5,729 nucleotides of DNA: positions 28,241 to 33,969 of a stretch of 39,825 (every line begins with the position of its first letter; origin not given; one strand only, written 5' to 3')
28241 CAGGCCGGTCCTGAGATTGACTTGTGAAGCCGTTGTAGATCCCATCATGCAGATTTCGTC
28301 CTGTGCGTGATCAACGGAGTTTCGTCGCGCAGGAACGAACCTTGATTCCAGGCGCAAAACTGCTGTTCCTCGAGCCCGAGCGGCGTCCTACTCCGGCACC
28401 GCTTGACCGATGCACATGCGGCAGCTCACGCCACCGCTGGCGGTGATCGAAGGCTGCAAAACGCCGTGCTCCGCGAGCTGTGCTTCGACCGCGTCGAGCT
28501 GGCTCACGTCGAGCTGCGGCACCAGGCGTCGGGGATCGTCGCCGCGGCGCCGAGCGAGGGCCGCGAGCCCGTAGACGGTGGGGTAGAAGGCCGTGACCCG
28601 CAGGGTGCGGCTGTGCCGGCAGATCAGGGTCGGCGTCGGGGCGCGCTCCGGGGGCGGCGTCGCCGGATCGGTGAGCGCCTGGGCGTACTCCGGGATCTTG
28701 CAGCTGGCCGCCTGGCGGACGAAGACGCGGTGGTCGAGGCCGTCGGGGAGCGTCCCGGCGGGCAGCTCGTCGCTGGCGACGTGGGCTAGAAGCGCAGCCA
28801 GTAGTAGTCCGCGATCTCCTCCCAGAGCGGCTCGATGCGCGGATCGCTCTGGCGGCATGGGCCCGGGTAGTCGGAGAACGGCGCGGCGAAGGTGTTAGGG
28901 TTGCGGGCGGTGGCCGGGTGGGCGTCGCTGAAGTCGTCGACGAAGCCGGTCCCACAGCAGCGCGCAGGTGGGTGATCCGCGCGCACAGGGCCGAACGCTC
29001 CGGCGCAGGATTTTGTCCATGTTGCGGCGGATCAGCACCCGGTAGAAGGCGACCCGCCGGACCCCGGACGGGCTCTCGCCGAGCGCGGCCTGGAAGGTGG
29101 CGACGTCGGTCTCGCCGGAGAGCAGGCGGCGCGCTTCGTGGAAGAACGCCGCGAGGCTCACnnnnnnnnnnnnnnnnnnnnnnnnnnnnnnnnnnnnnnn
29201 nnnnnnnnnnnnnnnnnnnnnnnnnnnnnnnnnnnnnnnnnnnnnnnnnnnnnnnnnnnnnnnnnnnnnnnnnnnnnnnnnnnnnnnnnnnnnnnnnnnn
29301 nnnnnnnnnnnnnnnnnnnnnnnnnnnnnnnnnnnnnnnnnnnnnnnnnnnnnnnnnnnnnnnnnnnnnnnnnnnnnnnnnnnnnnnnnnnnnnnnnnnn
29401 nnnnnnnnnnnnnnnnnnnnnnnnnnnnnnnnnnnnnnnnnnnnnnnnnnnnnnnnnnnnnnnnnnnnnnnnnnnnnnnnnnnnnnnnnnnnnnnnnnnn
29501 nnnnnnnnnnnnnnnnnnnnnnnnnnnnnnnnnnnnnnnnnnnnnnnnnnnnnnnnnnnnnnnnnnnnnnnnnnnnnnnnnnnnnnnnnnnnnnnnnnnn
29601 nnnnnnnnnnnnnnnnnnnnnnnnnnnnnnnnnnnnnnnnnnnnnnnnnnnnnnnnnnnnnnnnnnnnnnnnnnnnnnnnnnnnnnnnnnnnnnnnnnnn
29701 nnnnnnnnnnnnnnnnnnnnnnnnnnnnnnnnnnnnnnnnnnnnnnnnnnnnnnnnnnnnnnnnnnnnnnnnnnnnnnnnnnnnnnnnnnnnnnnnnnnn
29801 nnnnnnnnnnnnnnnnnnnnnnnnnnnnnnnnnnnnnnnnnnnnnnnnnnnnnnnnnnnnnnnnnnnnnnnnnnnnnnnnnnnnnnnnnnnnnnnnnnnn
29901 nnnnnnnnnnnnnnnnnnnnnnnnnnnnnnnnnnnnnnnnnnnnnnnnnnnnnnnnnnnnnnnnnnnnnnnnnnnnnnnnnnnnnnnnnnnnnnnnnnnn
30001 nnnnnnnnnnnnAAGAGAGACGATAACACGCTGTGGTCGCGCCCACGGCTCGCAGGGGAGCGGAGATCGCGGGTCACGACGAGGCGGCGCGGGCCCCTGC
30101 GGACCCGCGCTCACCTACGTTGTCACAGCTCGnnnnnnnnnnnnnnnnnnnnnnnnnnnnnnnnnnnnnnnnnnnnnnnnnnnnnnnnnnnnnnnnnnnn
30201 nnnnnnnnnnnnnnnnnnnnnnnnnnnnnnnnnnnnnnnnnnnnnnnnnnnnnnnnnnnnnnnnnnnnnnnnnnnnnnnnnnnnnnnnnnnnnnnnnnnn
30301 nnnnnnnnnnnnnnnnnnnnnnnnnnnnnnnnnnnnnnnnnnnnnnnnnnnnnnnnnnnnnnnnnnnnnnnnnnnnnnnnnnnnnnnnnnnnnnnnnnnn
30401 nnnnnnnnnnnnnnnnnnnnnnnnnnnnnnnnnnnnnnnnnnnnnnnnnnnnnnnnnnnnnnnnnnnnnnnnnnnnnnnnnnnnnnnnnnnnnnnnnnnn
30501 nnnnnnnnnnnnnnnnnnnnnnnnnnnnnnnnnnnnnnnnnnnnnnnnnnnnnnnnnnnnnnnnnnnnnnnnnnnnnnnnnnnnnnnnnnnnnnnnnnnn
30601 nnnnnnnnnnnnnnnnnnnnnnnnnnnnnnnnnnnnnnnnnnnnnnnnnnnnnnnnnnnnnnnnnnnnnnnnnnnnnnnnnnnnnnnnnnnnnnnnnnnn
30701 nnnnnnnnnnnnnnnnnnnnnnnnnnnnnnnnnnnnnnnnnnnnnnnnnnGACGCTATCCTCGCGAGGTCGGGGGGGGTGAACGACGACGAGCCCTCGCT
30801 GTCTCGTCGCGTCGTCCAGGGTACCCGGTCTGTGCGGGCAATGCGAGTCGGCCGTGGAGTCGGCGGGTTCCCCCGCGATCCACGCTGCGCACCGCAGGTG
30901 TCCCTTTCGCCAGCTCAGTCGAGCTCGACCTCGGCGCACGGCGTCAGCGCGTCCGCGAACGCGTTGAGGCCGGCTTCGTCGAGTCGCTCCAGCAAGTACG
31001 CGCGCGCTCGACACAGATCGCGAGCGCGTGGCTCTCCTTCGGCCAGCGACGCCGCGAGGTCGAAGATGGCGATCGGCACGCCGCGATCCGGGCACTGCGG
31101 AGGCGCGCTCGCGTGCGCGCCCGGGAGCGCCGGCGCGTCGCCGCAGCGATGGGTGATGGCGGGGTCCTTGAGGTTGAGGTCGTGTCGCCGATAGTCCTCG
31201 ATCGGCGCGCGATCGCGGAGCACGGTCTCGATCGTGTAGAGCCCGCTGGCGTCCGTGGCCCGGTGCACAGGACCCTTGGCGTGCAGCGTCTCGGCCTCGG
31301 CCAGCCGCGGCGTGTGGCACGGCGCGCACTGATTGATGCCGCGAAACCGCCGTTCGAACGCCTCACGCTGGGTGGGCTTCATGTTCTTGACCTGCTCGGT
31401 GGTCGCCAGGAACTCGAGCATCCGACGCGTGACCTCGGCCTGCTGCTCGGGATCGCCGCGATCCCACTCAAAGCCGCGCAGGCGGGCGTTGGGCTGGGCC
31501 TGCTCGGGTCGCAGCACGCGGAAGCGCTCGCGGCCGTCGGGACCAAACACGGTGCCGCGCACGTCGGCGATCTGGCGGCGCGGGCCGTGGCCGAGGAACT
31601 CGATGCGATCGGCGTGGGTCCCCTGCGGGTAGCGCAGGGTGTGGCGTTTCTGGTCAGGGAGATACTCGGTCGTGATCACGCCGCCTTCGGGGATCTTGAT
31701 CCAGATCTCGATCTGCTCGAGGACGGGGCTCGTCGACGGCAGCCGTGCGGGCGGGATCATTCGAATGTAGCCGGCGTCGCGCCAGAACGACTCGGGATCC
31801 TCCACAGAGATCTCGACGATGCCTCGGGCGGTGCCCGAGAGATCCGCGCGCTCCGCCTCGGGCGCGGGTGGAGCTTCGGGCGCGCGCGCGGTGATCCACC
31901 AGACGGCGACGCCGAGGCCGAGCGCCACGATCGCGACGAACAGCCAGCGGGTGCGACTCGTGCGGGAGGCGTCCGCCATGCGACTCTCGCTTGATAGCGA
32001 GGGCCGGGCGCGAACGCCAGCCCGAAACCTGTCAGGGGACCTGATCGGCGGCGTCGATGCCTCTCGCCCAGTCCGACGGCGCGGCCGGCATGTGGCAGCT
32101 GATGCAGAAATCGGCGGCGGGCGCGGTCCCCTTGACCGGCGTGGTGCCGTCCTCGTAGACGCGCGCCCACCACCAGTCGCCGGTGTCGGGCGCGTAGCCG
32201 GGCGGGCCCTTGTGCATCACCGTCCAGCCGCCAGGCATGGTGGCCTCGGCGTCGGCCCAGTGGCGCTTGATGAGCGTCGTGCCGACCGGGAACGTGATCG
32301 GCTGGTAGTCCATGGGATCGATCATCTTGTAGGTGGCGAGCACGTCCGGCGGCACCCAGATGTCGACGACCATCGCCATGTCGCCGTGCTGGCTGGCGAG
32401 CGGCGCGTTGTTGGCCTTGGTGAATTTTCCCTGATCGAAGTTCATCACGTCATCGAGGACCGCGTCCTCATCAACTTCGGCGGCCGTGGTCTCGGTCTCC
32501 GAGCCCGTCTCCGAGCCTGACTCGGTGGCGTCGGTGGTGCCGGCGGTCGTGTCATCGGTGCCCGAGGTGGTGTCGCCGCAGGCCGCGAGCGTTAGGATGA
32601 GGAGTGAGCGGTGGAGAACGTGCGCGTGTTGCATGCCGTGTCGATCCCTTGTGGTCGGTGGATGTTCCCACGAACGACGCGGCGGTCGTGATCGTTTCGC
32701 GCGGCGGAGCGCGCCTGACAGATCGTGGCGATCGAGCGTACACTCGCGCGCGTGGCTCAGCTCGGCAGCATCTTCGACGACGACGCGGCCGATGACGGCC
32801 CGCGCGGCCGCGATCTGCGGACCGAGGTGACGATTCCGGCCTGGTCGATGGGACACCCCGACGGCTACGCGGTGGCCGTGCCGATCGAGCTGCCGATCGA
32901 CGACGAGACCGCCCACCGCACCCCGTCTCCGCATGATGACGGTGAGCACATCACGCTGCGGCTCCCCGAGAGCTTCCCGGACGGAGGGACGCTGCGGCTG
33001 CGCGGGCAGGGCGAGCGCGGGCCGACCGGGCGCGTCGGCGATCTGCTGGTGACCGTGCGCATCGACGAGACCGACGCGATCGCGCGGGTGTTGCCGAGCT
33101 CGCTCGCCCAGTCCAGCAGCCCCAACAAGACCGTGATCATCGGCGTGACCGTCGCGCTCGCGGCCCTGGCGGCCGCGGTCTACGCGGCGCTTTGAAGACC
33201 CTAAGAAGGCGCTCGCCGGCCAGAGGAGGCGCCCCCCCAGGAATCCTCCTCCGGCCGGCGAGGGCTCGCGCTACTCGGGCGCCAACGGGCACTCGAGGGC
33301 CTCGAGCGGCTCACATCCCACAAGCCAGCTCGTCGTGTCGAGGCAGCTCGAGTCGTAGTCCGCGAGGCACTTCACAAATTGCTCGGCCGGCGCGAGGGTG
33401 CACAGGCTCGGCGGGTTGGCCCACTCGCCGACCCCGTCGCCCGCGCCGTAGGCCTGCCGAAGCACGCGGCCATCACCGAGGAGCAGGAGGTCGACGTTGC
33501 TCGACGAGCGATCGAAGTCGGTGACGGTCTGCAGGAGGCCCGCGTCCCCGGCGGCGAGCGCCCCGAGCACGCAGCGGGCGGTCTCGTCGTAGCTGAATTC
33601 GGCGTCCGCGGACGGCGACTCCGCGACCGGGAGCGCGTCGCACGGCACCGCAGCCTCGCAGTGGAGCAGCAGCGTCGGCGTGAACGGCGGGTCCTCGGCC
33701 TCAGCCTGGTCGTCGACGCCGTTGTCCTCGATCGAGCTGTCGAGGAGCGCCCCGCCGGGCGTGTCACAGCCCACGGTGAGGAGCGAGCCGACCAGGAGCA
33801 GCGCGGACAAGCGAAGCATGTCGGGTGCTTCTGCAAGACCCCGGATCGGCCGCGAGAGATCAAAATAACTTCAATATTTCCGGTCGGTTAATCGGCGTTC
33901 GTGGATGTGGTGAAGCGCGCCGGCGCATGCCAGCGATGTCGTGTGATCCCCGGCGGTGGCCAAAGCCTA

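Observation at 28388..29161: DUF2063 partner gene reads through two +1 frameshifts at short homopolymer runs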

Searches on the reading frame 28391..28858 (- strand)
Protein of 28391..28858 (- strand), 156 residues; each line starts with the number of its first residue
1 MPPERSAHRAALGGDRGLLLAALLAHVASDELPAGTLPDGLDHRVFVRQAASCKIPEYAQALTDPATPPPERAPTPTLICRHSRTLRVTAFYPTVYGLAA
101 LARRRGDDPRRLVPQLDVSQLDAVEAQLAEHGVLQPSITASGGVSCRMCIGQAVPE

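Call 4: search_protein_families(library=pfam, max_evalue=1, proteins=[window:28391-28858:-])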
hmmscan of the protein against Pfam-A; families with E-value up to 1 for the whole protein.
seq(156 aa): 0 families

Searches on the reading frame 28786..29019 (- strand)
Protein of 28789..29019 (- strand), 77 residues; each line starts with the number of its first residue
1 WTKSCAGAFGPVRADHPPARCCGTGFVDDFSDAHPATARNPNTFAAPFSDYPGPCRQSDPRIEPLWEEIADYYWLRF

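Call 4: search_protein_families(library=pfam, max_evalue=1, proteins=[window:28789-29019:-])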
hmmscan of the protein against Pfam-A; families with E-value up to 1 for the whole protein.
seq(77 aa): 0 families

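Call 25: list_cluster_members(proteins=[P0001, P0002, L002:2276-2893:+, L002:3016-3870:+, L002:3867-4598:+, L002:4811-6013:+, window:28786-28986:-, window:30133-30741:-])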
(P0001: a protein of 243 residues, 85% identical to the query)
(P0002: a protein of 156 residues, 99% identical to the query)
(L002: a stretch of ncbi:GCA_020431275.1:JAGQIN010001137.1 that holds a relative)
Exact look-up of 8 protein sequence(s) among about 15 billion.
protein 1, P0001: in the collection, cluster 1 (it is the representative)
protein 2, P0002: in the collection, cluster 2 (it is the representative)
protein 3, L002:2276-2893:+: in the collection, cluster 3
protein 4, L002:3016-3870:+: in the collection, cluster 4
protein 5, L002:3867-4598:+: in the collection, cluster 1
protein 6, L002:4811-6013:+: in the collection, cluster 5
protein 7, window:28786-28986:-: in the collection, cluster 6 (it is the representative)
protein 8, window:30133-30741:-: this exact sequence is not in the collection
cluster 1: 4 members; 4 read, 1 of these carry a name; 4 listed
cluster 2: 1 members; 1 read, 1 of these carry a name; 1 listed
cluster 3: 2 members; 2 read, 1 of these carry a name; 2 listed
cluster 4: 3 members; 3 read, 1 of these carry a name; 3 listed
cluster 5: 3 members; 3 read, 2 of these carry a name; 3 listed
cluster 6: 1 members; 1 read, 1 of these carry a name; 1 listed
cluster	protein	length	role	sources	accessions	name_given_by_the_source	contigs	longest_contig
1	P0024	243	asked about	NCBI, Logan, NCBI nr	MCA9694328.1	MAG: putative DNA-binding domain-containing protein [Myxococcales bacterium] | putative DNA-binding domain-containing protein [Myxococcales bacterium]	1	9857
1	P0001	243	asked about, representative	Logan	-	-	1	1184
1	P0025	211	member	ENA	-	-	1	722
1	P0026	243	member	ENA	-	-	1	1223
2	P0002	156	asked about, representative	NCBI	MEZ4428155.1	MAG: hypothetical protein R3A51_10765 [Nannocystaceae bacterium]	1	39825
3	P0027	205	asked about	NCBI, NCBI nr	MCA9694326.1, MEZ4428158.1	MAG: hypothetical protein R3A51_10780 [Nannocystaceae bacterium] | hypothetical protein [Myxococcales bacterium]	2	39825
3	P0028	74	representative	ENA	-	-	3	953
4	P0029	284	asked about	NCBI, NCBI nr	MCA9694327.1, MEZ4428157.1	MAG: DUF692 domain-containing protein [Nannocystaceae bacterium] | DUF692 domain-containing protein [Myxococcales bacterium]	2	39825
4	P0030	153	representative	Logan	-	-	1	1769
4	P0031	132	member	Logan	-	-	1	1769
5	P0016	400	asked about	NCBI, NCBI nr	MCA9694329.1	MAG: choice-of-anchor L domain-containing protein [Myxococcales bacterium] | choice-of-anchor L domain-containing protein [Myxococcales bacterium]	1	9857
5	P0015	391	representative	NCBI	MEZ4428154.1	MAG: choice-of-anchor L domain-containing protein [Nannocystaceae bacterium]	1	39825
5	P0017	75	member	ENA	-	-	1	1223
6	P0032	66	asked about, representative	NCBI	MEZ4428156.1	MAG: hypothetical protein R3A51_10770 [Nannocystaceae bacterium]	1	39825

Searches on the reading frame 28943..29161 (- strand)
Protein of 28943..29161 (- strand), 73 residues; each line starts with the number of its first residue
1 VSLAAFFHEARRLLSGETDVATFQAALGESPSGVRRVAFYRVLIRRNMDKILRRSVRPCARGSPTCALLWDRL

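Call 4: search_protein_families(library=pfam, max_evalue=1, proteins=[window:28943-29161:-])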
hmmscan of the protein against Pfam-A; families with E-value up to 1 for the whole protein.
seq(73 aa): 1 family
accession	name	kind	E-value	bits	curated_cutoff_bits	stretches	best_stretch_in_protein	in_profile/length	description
PF08152.18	GUCT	-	0.28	11.8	27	1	9-57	6-51/96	GUCT (NUC152) domain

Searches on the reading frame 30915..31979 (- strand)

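Call 4: search_protein_families(library=pfam, max_evalue=1, proteins=[window:30915-31979:-])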
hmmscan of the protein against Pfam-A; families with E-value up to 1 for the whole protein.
window:30915-31979:- (354 aa): 1 family
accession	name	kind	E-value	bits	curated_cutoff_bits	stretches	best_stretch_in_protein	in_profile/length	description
PF11304.13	DUF3106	-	0.073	14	24.3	1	169-222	34-80/104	Protein of unknown function (DUF3106)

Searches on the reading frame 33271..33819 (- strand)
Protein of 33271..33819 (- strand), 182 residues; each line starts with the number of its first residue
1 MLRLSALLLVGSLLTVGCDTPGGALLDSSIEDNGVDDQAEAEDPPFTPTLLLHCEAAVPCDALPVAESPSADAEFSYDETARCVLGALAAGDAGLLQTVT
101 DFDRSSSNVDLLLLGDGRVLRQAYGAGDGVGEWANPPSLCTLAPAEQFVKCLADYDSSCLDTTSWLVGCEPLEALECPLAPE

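Call 56: search_protein_families(library=pfam, max_evalue=0.001, proteins=[window:33271-33819:-])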
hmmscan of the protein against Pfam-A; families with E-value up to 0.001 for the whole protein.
window:33271-33819:- (182 aa): 0 families

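Call 61: find_encoding_contigs(protein=window:33271-33819:-, flank=10000, max_places=6)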
Protein window:33271-33819:- (182 aa): no gene with exactly this product is on record in the collection.
